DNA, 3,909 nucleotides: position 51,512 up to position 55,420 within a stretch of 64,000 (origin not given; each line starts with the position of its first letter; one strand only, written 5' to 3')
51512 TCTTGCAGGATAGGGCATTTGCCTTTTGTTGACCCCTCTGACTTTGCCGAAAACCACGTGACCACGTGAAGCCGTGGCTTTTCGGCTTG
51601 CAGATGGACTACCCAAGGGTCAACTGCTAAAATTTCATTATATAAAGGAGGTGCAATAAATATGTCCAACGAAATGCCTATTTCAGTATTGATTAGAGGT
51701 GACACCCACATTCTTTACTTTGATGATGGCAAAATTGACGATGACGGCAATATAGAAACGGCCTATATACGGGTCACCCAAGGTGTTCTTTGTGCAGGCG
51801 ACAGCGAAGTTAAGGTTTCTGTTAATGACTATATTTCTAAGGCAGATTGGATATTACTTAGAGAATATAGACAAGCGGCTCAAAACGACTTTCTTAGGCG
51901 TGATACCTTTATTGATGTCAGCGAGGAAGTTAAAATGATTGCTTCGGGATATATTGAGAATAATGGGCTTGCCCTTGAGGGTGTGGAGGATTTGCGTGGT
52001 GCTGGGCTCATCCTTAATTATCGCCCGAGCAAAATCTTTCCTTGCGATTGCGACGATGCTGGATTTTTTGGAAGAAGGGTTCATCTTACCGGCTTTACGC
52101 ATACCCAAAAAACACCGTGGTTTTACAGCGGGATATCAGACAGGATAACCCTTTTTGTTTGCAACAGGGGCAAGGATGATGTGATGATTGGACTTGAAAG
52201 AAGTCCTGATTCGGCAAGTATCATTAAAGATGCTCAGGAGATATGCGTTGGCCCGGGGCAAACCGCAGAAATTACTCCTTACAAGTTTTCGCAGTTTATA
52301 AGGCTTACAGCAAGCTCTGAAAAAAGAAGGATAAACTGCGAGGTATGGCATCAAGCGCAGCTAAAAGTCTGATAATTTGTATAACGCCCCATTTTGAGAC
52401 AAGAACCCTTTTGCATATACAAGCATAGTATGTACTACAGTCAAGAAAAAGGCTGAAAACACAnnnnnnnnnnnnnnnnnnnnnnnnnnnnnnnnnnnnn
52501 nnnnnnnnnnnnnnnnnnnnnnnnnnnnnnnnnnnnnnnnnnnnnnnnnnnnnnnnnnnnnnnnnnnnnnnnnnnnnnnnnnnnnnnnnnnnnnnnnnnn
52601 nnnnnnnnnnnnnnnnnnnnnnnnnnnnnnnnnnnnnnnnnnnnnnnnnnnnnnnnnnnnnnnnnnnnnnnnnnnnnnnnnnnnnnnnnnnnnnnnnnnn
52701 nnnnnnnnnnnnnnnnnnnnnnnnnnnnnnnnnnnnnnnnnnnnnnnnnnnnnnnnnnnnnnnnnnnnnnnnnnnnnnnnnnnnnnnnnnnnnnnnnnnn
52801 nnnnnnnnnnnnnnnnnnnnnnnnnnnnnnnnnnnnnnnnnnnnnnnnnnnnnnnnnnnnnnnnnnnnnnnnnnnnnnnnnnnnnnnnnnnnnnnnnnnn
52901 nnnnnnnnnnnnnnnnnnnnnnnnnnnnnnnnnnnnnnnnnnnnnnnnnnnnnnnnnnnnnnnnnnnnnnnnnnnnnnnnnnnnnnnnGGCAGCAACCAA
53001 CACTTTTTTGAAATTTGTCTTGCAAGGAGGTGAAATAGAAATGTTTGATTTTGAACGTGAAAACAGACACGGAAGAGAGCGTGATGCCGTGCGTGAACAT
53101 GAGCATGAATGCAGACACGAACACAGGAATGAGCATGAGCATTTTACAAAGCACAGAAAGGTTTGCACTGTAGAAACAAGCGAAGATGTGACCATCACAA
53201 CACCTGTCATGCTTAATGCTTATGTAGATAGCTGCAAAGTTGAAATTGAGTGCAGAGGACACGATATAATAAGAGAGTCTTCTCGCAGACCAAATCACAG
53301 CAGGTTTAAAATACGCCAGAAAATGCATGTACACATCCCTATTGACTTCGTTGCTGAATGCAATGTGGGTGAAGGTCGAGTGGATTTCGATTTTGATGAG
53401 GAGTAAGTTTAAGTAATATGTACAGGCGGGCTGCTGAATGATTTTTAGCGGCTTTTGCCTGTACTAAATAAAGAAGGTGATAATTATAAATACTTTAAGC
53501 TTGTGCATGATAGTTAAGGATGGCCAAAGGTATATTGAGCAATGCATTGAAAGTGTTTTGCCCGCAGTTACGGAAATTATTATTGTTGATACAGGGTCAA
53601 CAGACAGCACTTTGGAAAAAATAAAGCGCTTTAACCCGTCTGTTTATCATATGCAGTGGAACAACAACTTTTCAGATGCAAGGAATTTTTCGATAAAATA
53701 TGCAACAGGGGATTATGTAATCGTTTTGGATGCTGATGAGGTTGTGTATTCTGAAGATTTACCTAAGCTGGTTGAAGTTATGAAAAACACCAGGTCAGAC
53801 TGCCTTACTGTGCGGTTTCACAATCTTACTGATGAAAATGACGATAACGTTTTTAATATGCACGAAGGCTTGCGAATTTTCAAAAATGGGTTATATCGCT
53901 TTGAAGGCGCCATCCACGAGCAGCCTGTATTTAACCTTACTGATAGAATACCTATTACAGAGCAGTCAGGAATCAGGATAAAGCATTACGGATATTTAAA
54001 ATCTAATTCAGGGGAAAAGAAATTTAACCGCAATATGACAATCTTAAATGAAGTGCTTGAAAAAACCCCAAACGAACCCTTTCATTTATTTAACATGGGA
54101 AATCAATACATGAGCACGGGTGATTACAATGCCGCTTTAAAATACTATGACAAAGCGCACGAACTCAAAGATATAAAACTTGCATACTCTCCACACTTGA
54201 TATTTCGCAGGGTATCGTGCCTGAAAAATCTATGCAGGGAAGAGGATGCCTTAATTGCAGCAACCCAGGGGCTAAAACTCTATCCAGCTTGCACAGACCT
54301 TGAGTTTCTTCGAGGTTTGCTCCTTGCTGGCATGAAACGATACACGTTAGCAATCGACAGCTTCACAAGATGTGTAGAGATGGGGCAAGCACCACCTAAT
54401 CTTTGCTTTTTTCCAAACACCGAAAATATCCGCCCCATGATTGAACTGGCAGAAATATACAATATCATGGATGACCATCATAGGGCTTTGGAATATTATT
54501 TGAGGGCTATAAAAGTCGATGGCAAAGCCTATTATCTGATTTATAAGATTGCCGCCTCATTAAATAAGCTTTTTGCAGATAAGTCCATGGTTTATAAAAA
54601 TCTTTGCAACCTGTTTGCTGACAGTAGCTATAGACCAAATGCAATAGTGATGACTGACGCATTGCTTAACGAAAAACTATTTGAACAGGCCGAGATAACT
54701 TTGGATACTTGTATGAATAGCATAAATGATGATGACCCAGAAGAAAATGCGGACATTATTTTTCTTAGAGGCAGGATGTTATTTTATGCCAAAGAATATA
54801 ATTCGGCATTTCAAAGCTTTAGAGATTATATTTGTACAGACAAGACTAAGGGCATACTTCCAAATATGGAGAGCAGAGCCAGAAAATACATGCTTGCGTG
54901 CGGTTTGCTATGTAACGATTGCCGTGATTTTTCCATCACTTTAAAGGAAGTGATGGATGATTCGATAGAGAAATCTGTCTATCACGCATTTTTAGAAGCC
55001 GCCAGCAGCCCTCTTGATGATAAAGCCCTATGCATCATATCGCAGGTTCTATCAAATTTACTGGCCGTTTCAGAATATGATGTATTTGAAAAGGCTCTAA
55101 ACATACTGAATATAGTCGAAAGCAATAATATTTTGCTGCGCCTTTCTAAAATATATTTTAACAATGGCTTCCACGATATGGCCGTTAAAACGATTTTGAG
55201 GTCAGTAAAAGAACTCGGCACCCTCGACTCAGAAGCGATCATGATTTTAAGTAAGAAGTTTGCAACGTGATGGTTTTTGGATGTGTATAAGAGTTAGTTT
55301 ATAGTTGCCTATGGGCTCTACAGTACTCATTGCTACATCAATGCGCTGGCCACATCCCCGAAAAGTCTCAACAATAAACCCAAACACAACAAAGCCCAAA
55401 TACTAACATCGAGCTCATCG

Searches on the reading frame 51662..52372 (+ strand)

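Call 65: search_protein_families(library=pfam, max_evalue=0.001, proteins=[window:51662-52372:+])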
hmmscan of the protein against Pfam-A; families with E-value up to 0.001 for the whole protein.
window:51662-52372:+ (236 aa): 2 families
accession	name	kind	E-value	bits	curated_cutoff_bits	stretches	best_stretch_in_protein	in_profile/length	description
PF19912.4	DUF6385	-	5e-15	55.8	26.8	1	161-233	7-81/82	Domain of unknown function (DUF6385)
PF10969.13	DUF2771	-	0.00039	21.1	23.8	0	46-77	44-75/128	Protein of unknown function (DUF2771)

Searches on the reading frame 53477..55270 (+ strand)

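Call 65: search_protein_families(library=pfam, max_evalue=0.001, proteins=[window:53477-55270:+])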
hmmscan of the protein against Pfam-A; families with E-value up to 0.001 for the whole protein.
window:53477-55270:+ (597 aa): 13 families
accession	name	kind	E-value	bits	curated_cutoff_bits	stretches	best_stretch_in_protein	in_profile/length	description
PF00535.33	Glycos_transf_2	-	5.3e-27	95.2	23.3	1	8-136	1-140/168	Glycosyl transferase family 2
PF00515.34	TPR_1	-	1.1e-14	54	27.8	1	204-230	4-30/34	Tetratricopeptide repeat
PF07719.23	TPR_2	-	3.5e-14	52.1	27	1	204-230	4-30/34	Tetratricopeptide repeat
PF13181.12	TPR_8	-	1.7e-11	43.7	25.7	0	205-230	5-30/34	Tetratricopeptide repeat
PF13424.12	TPR_12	-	1.6e-10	41.5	30.1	0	205-230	7-32/77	Tetratricopeptide repeat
PF10111.15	Glyco_tranf_2_2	-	9.1e-08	32.4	27.3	1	9-103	4-107/276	Glycosyltransferase like family 2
PF13428.12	TPR_14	-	1.9e-07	31.5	23.5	0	323-355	6-38/44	Tetratricopeptide repeat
PF13704.12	Glyco_tranf_2_4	-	1.3e-06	29.2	27.5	1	17-94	4-88/98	Glycosyl transferase family 2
PF13176.12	TPR_7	-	1.7e-05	25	27.9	0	204-227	2-25/36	Tetratricopeptide repeat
PF13432.12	TPR_16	-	0.00014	22.7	32.7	0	257-300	15-58/65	Tetratricopeptide repeat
PF13371.12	TPR_9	-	0.0002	21.7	35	0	256-303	12-59/73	Tetratricopeptide repeat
PF13431.12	TPR_17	-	0.00037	21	24.4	0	191-221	3-33/34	Tetratricopeptide repeat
PF12895.13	ANAPC3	-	0.00054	20.6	27.2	0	187-230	9-51/82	Anaphase-promoting complex, cyclosome, subunit 3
